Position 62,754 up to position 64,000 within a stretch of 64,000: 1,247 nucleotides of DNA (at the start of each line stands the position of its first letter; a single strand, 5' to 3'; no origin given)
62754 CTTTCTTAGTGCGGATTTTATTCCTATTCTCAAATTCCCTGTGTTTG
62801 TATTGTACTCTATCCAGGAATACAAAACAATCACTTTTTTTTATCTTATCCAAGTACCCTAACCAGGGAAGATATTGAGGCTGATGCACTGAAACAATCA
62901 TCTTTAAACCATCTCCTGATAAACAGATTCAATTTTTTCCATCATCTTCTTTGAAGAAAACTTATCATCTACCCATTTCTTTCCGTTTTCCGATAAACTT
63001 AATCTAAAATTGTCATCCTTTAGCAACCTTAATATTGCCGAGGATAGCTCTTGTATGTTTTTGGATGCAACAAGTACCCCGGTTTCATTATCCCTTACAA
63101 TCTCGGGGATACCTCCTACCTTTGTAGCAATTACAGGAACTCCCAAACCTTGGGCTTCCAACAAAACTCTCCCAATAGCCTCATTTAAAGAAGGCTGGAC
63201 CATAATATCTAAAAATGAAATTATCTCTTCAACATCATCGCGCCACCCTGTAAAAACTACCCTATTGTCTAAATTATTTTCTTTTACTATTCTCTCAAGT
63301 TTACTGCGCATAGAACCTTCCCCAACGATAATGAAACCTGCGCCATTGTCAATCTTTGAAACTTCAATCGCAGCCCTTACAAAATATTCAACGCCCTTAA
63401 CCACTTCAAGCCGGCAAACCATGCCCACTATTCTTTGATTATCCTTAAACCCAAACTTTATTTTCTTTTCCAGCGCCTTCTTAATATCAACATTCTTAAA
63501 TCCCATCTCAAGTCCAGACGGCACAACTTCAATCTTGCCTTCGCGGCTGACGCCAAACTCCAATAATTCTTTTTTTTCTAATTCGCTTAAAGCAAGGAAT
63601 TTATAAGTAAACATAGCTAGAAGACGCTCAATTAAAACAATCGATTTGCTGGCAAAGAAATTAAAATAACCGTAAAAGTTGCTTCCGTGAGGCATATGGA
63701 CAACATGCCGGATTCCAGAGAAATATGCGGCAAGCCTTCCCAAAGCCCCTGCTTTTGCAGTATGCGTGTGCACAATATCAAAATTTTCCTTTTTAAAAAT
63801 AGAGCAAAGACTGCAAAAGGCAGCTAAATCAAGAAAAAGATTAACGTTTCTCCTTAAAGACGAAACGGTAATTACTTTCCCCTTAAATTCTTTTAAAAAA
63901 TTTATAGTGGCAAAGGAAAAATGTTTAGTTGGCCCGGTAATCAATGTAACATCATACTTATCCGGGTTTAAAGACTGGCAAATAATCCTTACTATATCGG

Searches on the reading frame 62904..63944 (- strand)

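Call 80: search_protein_families(library=pfam, proteins=[window:62904-63944:-], max_evalue=0.001)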
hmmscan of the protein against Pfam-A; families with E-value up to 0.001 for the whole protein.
window:62904-63944:- (346 aa): 7 families
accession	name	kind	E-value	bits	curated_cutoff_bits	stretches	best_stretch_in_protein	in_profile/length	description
PF00534.26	Glycos_transf_1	-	9e-40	136.4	26.4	1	160-324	5-172/172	Glycosyl transferases group 1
PF13692.12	Glyco_trans_1_4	-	1e-36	126.8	27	1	171-310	2-142/142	Glycosyl transferases group 1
PF13439.12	Glyco_transf_4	-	2.6e-14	54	28.5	1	37-145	55-166/170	Glycosyltransferase Family 4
PF13579.12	Glyco_trans_4_4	-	1.8e-12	48.3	29.7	1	32-144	49-158/158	Glycosyl transferase 4-like domain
PF13477.12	Glyco_trans_4_2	-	5.8e-08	33.4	23.4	1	24-92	44-113/139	Glycosyl transferase 4-like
PF20706.3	GT4-conflict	-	7.7e-06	25.6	26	1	163-290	193-326/385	Family 4 Glycosyltransferase in conflict systems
PF13524.12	Glyco_trans_1_2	-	0.0001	22.7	25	1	237-339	39-143/144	Glycosyl transferase-like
